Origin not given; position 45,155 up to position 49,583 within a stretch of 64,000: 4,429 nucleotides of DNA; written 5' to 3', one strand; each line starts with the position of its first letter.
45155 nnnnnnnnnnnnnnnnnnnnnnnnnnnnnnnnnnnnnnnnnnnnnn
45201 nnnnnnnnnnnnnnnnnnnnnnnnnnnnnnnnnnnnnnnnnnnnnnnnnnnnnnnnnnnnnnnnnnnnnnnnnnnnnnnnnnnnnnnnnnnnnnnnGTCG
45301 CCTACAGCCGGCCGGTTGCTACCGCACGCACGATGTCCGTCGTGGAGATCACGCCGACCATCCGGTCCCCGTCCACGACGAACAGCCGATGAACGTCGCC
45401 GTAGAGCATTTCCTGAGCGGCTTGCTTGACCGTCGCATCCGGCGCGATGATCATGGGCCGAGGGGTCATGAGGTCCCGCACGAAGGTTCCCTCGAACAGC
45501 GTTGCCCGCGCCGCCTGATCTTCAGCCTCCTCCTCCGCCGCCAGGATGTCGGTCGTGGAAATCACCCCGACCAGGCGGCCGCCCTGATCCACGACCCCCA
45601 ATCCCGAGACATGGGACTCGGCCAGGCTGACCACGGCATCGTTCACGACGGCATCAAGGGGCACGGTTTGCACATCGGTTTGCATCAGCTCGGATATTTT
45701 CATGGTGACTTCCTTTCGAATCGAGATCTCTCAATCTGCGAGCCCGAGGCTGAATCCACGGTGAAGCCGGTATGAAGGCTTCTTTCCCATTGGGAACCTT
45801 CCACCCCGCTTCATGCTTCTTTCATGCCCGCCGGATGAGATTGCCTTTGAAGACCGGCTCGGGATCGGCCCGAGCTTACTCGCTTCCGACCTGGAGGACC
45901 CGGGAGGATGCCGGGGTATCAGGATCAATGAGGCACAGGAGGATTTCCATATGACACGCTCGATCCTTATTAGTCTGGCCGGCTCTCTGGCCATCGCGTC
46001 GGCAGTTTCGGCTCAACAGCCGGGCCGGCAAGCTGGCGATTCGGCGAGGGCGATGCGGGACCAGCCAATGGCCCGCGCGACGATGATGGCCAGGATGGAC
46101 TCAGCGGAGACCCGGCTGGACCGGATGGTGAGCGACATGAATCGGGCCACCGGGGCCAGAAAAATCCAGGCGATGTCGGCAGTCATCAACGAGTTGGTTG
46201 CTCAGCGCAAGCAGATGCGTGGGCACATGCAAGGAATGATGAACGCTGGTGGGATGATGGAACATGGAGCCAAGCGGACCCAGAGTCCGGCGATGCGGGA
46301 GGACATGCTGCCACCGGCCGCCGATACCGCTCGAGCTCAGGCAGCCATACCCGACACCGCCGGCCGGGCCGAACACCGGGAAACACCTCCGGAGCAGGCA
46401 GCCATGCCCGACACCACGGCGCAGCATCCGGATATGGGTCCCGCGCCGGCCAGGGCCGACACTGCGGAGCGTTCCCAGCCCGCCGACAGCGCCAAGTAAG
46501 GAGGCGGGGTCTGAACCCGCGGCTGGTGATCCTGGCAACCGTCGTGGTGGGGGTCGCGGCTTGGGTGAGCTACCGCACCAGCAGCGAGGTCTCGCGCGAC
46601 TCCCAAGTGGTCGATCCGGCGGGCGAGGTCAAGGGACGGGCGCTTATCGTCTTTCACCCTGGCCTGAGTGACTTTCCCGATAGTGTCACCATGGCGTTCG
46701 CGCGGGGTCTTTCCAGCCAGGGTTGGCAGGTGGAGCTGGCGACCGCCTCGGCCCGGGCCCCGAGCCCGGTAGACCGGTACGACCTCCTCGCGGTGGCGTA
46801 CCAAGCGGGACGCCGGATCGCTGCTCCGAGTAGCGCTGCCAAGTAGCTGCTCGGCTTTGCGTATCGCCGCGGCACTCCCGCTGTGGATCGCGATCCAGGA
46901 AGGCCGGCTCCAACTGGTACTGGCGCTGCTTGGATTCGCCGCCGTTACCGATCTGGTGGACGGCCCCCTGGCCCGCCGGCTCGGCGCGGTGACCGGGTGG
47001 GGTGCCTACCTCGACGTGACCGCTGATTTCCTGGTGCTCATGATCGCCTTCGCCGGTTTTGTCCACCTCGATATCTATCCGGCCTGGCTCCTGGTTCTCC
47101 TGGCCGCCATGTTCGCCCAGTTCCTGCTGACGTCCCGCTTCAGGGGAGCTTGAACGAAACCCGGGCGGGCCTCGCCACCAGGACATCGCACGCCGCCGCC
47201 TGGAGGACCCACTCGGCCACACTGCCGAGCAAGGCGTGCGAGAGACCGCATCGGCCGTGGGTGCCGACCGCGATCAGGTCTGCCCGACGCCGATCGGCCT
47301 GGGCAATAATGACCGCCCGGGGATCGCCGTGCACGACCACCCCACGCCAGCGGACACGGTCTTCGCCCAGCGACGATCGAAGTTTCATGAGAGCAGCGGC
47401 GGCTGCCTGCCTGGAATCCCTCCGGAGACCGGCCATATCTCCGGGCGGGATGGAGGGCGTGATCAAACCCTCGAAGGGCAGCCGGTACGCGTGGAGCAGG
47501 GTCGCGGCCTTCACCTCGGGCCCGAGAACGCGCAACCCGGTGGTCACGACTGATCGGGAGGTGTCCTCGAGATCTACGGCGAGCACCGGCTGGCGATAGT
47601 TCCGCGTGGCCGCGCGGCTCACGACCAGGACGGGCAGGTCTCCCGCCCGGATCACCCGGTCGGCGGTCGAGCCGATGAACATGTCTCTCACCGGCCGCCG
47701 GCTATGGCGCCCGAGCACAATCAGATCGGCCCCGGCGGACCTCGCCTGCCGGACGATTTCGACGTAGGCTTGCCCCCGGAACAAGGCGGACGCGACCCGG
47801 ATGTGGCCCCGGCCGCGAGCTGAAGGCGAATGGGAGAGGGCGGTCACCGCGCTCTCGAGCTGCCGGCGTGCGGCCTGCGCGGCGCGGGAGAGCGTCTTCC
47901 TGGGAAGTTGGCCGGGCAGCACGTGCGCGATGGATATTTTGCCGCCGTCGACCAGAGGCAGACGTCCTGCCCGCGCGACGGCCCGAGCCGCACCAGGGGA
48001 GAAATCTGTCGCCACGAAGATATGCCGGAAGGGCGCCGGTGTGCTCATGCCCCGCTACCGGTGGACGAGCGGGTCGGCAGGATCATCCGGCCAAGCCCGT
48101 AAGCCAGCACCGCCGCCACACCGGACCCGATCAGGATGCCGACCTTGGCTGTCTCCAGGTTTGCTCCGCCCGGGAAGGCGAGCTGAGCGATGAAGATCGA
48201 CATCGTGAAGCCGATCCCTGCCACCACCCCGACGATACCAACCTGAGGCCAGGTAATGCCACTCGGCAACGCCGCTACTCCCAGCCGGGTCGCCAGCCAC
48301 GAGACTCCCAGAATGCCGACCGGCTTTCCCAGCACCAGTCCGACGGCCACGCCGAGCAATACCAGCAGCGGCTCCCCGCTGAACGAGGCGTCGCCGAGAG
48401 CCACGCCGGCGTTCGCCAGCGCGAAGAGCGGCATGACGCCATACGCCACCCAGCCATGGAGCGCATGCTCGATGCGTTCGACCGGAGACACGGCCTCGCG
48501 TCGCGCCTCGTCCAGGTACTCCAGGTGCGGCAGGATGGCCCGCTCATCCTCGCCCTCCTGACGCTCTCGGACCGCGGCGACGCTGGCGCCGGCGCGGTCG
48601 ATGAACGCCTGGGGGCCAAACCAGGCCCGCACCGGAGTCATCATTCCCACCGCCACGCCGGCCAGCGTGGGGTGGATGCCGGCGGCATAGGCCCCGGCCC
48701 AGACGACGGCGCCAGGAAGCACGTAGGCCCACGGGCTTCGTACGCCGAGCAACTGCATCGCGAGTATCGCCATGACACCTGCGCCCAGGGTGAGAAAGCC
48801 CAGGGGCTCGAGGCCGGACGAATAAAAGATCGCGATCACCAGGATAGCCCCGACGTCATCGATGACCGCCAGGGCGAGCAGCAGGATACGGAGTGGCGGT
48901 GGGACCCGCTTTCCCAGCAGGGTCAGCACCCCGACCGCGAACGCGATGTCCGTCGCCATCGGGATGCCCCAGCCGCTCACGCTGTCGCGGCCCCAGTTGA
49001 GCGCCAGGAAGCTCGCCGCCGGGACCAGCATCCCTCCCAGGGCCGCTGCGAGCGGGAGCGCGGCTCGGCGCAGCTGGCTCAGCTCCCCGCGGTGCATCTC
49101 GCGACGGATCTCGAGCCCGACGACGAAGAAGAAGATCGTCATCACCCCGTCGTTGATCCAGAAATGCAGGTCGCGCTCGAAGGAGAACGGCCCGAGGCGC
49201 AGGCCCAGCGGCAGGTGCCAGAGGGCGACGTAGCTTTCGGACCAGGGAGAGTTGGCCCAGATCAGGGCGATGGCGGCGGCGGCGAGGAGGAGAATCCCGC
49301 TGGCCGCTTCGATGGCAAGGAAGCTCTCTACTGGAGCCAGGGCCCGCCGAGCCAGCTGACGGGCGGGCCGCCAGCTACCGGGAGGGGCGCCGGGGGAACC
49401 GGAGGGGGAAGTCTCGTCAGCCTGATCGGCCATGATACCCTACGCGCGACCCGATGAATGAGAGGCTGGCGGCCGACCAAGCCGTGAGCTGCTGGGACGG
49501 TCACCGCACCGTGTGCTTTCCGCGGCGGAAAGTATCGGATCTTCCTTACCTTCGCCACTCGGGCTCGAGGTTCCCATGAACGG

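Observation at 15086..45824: CTTCA direct repeats phased at exactly 11 bp mark most promoters of the central cluster: candidate operator of a local regulon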

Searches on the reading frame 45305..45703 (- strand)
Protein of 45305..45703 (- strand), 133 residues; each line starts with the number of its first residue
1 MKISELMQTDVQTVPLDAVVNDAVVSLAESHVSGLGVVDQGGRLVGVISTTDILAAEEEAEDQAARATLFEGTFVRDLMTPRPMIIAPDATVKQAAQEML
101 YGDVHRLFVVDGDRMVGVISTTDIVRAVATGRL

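Call 20: search_protein_families(library=pfam, proteins=[window:45305-45703:-], max_evalue=0.001)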
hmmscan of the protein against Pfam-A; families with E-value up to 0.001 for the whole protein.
window:45305-45703:- (133 aa): 1 family
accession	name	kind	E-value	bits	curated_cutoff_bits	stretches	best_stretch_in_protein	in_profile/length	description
PF00571.33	CBS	-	4.8e-26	91.3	24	2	75-129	1-56/57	CBS domain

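Call 50: search_solved_structures(query=window:45305-45703:-, max_evalue=1e-8)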
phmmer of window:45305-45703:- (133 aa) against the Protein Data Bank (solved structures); distinct sequences matched with E-value up to 1e-8: 16.
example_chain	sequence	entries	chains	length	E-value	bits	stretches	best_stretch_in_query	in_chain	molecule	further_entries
9zni_6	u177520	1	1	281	1e-18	71.1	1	1-129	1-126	CBS domain-containing protein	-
1pbj_A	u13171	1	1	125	2.4e-16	63.5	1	1-129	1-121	hypothetical protein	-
4gqw_A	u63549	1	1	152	2.2e-13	54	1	9-128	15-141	CBS domain-containing protein CBSX1, chloroplastic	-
2yzq_A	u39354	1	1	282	1.2e-12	51.5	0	1-127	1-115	Putative uncharacterized protein PH1780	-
4gqv_A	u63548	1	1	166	1.6e-12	51.1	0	71-128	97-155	CBS domain-containing protein CBSX1, chloroplastic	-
3kh5_A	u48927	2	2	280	2.4e-12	50.6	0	3-128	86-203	protein MJ1225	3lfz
4gqy_A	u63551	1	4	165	3.1e-12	50.2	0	72-128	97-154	CBS domain-containing protein CBSX2, chloroplastic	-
3sl7_A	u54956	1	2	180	4.5e-12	49.7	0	72-128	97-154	CBS domain-containing protein CBSX2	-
5awe_A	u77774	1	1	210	5e-12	49.6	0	74-128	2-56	Putative acetoin utilization protein, acetoin dehydrogenase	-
3ddj_A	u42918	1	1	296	6.1e-12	49.3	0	5-127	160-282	CBS domain-containing protein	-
9sr9_H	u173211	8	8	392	1.8e-11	47.8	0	1-67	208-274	Dehydrogenase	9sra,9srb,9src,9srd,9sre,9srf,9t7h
9znf_4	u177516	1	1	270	3.7e-10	43.5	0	3-127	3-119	CBS domain-containing protein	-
2ef7_A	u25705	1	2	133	1.2e-09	41.8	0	73-132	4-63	Hypothetical protein ST2348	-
9znf_5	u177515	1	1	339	5.8e-09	39.7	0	3-131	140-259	CBS domain-containing protein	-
3kpc_A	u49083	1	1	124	7.7e-09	39.3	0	73-131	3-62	Uncharacterized protein MJ0100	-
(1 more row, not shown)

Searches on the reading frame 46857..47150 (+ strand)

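Call 21: search_protein_families(library=pfam, proteins=[window:46857-47150:+], max_evalue=0.001)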
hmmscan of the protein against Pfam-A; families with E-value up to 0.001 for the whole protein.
window:46857-47150:+ (98 aa): 1 family
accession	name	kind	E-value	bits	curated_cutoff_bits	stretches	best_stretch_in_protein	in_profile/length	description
PF01066.26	CDP-OH_P_transf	-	1.2e-14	55.5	22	1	2-89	11-104/152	CDP-alcohol phosphatidyltransferase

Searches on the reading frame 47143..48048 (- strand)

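Call 21: search_protein_families(library=pfam, proteins=[window:47143-48048:-], max_evalue=0.001)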
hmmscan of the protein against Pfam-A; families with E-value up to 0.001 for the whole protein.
window:47143-48048:- (302 aa): 1 family
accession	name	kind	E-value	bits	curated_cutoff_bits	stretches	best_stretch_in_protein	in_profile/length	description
PF00582.32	Usp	-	1.9e-43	148.8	24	2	7-143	2-140/141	Universal stress protein family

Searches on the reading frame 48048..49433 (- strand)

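Call 21: search_protein_families(library=pfam, proteins=[window:48048-49433:-], max_evalue=0.001)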
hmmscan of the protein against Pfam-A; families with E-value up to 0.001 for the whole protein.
window:48048-49433:- (462 aa): 1 family
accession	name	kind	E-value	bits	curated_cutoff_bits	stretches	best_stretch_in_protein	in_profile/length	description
PF06965.17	Na_H_antiport_1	-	2.7e-142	474.6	23.5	1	37-445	2-371/374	Na+/H+ antiporter 1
